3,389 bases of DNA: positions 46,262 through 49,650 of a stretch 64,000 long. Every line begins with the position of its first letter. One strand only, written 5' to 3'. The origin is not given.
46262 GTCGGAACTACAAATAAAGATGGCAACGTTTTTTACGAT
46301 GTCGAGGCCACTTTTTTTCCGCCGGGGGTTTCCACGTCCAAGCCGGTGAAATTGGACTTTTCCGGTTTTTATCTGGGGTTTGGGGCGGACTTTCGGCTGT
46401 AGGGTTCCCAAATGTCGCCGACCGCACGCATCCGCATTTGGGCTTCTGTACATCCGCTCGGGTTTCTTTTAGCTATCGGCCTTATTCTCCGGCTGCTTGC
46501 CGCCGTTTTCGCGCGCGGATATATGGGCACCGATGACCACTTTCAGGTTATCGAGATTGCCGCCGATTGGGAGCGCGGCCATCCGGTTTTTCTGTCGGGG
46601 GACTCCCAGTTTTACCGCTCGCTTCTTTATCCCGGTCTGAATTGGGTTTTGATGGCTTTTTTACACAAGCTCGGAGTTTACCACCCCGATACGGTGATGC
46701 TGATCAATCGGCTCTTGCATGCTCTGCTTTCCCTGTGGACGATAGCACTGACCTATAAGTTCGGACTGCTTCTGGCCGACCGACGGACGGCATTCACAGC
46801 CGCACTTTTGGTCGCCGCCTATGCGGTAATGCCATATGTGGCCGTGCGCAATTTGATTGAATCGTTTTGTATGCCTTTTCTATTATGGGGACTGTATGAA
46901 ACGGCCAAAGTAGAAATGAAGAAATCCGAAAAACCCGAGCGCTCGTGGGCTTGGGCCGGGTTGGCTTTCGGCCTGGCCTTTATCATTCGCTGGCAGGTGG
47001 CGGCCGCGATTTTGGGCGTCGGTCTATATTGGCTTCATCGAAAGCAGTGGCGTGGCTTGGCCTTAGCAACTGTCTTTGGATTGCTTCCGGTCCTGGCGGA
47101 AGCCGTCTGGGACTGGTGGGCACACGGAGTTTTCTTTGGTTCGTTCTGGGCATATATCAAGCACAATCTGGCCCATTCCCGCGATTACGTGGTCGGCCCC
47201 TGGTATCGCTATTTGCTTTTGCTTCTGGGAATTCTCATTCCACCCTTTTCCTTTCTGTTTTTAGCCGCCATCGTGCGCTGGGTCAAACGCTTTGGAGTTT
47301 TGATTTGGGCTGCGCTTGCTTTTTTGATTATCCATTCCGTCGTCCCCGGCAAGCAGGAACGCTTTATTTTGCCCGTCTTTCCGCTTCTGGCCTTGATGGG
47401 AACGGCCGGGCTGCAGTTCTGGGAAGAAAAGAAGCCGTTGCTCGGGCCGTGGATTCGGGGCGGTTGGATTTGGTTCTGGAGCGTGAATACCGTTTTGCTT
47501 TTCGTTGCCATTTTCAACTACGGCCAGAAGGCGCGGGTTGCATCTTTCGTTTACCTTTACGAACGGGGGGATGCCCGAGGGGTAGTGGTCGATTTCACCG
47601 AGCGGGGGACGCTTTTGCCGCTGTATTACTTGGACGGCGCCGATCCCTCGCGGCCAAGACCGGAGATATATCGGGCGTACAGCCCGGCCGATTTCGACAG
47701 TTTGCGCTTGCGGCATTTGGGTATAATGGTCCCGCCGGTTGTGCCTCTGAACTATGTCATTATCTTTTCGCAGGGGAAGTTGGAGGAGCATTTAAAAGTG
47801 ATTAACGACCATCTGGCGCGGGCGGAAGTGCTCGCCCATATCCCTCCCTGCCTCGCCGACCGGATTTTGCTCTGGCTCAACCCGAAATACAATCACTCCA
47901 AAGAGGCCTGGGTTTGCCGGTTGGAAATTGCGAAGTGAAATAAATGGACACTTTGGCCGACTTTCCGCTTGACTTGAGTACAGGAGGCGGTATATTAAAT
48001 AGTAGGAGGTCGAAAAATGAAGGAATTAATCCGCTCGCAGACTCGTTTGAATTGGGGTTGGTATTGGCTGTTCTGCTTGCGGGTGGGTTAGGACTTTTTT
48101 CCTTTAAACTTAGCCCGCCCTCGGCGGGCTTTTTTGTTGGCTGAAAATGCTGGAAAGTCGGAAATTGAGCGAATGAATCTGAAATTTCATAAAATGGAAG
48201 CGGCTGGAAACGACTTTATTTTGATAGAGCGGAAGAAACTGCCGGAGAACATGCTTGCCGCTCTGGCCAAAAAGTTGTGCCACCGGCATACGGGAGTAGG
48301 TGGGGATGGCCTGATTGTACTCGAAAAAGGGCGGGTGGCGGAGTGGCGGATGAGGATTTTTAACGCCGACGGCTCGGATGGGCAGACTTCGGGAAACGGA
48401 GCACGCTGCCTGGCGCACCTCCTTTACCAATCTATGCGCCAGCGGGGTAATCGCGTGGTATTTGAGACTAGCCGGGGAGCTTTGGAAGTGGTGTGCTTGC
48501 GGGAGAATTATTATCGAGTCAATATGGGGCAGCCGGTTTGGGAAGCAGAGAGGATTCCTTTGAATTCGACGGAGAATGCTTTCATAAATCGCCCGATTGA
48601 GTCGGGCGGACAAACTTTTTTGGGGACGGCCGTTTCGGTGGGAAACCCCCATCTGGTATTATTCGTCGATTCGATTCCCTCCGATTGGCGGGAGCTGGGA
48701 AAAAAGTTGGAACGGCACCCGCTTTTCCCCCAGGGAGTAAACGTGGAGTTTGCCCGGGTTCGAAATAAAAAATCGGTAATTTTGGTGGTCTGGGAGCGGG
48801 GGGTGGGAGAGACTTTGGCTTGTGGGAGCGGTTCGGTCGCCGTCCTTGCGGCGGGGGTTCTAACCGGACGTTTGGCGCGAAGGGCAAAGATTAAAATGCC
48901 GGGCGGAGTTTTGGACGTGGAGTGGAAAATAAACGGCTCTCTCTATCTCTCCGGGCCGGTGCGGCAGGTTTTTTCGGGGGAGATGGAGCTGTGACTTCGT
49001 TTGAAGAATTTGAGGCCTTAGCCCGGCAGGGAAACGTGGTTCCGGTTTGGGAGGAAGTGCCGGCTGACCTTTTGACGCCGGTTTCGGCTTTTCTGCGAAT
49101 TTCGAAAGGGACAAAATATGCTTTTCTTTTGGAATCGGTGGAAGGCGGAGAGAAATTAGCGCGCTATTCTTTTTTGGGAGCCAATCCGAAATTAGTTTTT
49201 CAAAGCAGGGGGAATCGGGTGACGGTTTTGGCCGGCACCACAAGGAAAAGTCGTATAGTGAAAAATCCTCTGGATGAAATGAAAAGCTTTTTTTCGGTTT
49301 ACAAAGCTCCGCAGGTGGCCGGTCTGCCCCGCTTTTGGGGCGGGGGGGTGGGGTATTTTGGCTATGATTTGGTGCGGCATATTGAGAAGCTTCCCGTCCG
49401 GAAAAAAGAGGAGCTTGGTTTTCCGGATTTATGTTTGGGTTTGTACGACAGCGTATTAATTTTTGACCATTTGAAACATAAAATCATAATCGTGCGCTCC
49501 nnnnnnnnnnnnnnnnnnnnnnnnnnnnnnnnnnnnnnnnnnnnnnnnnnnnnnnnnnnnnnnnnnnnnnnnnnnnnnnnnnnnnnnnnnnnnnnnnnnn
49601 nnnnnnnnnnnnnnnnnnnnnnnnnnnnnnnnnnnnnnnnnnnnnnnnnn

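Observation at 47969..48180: Trp-codon leader peptide plus attenuator controlling a dapF-trpEGDCFBA operon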

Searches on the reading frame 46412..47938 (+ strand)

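Call 8: search_protein_families(library=ncbifam, proteins=[window:46412-47938:+])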
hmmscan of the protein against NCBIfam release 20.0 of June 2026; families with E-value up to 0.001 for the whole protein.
window:46412-47938:+ (508 aa): 0 families

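Call 9: search_protein_families(library=pfam, proteins=[window:46412-47938:+])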
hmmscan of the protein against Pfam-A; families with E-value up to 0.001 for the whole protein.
window:46412-47938:+ (508 aa): 2 families
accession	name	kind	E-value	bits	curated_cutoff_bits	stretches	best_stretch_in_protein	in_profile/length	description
PF03901.23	Glyco_transf_22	-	6.6e-28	98.5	23.8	1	21-369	4-366/414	Alg9-like mannosyltransferase family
PF13231.12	PMT_2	-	8.4e-07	29.8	26.1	1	98-221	23-141/160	Dolichyl-phosphate-mannose-protein mannosyltransferase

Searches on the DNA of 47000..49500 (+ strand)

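Call 3: search_rna_families(source=window, start=47000, end=49500, threshold=evalue, max_evalue=10, show_alignments=3)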
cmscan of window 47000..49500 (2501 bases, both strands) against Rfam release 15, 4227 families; matches with E-value up to 10: 12.
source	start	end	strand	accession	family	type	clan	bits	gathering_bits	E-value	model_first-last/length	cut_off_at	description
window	48078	48145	+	RF00519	suhB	Gene; sRNA;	CL00108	25.4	41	0.02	1-77/77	no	Makes More Granules Regulator RNA (mmgR)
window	48053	48137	+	RF00513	Trp_leader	Cis-reg; leader;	-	24.6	41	0.046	1-100/100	no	Tryptophan operon leader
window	48096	48137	+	RF02278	Betaproteobacteria_toxic_sRNA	Gene; sRNA;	-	20.3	50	0.53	1-64/64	no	Betaproteobacteria toxic small RNA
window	47799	47889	-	RF01383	GRIK4_3p_UTR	Gene;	-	19.6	38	0.8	1-94/94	no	GRIK4 3 prime UTR element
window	48111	48135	-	RF01356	CRISPR-DR28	Gene; CRISPR;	-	18.9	35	5.1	1-24/24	no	CRISPR RNA direct repeat element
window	47858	47907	+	RF02974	Fibro-purF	Cis-reg;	-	18.4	60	0.45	1-75/75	no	Fibro-purF RNA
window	48054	48135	+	RF01772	rnk_pseudo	Cis-reg; leader;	-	18.1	55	7.5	1-108/108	no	Pseudomonas rnk leader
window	47968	48135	+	RF02766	Ysr49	Gene; sRNA;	-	17.2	95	3.6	1-124/124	no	Yersinia sRNA 49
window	48343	48405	+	RF01137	sR21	Gene; snRNA; snoRNA; CD-box;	-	17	45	8.5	1-67/67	no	Small nucleolar RNA sR21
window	49251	49354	+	RF02145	MEG8_1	Gene; lncRNA;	-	16.5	70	0.61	1-97/97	no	Maternally expressed 8 exon 1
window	48590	48610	-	RF01116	Yfr1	Gene; sRNA;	-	15.4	38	8.5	37-57/59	no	Cyanobacterial functional RNA 1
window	48072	48137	+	RF02837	anti-hemB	Gene; sRNA;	-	14.6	49.5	4.6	1-81/81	no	Burkholderia RNA 7 (anti-hemB)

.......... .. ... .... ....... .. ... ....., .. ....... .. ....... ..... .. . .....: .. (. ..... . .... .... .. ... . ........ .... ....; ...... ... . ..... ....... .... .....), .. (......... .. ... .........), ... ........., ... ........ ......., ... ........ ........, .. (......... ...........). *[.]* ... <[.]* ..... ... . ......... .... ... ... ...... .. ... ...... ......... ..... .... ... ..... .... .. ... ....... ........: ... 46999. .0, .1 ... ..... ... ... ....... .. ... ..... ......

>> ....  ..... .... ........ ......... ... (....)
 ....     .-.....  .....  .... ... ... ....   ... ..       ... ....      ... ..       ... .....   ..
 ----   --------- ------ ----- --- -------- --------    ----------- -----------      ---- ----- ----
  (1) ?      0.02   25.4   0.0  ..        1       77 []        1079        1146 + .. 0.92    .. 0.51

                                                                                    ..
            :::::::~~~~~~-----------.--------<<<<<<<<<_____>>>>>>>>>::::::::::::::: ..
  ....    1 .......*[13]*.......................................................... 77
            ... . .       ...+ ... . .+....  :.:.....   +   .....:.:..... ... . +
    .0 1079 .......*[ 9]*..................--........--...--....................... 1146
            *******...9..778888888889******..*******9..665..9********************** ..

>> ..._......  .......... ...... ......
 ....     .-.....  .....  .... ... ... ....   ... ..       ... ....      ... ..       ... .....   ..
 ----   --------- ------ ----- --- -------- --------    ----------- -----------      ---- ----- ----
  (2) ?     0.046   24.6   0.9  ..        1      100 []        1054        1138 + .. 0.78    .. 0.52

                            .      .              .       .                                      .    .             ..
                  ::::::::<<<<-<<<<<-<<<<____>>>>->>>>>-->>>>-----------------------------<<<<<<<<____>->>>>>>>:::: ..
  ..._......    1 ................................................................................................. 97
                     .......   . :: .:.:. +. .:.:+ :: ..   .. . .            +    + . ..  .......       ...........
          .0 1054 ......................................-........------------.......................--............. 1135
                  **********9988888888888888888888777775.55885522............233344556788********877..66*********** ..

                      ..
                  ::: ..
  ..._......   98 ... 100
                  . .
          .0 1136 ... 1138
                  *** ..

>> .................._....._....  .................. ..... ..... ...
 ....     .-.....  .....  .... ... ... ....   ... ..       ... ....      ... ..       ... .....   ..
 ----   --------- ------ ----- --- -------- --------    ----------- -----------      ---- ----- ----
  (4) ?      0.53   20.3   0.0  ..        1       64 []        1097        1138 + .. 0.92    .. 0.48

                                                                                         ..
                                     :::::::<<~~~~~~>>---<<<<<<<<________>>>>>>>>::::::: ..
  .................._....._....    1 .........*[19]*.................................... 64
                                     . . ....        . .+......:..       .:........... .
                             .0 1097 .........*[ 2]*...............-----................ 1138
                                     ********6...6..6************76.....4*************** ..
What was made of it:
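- On Rfam RF00513 Trp_leader: The alignment is driven by UGGxxUGG and the terminator (call 3).
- On T-box leader / TRAP-binding leader: No T-box hit at E-values up to 10 (call 3).
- Closest known: Other amino-acid leader-peptide attenuators. Different: None reached even a permissive E-value in call 3 apart from the weak Trp_leader match.
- The Rfam Trp_leader score is below threshold (24.6 against 41; call 3).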

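Call 72: search_rna_families(sources=[L082, L085, L087, L089, L136, L137, L138, L140, L141, L118, L131], threshold=gathering)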
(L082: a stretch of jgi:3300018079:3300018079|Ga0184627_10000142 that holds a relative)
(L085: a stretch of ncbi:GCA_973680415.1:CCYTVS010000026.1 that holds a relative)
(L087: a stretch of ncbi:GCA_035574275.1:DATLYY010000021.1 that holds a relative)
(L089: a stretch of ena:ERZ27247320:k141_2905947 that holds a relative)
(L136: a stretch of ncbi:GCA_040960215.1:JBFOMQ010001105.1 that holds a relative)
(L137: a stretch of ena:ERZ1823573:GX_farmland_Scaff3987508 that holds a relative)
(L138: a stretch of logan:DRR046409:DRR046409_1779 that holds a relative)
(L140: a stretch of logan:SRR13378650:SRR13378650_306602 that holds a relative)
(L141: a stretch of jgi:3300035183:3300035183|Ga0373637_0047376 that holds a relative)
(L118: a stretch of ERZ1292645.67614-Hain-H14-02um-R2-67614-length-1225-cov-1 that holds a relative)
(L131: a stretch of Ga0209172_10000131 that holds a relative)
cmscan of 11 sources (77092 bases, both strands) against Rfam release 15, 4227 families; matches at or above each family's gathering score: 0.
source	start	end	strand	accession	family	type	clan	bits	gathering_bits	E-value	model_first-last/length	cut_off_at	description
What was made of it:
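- No T-box or riboswitch family matches, even at E-values up to 10 in the window (call 3), and none reaches the gathering score in 11 relatives (call 72).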
